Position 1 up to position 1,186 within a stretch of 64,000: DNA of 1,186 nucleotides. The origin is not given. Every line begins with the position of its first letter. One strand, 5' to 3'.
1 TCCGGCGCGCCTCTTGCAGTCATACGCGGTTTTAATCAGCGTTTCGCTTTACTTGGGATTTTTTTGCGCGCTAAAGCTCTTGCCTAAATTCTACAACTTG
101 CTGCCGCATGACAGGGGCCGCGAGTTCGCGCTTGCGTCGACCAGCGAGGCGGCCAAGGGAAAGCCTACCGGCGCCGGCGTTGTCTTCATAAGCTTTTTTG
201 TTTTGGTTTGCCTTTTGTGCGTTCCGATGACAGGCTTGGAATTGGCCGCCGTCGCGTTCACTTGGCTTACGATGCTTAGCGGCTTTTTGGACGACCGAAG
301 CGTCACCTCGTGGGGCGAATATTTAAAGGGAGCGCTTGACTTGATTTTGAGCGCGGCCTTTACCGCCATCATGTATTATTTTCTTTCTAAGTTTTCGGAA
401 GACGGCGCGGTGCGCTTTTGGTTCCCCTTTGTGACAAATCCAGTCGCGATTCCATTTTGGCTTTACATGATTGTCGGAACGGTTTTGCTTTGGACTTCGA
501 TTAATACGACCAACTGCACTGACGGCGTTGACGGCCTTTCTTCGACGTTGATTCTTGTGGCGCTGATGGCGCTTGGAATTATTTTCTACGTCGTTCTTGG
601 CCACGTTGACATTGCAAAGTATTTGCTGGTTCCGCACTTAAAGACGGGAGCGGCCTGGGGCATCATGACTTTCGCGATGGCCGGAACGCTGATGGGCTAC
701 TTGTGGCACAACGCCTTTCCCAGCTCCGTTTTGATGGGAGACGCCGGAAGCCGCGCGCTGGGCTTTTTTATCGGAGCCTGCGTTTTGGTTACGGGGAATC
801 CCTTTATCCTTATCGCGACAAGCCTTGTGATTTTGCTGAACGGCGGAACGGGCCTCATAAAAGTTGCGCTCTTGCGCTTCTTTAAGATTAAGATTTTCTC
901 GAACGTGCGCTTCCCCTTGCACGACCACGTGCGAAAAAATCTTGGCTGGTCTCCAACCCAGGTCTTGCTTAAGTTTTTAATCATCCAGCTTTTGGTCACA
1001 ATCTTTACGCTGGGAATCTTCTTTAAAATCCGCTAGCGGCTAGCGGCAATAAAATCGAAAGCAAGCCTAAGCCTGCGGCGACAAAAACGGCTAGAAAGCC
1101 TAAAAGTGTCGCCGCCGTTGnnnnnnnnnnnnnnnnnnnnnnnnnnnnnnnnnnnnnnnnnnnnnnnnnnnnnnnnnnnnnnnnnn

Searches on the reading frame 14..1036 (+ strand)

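Call 53: search_protein_families(library=pfam, proteins=[window:14-1036:+])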
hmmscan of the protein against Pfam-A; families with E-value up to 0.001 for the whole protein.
window:14-1036:+ (340 aa): 1 family
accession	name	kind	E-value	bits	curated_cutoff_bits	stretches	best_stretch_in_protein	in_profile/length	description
PF00953.26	Glycos_transf_4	-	1.1e-26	94.1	27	1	79-259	4-158/160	Glycosyl transferase family 4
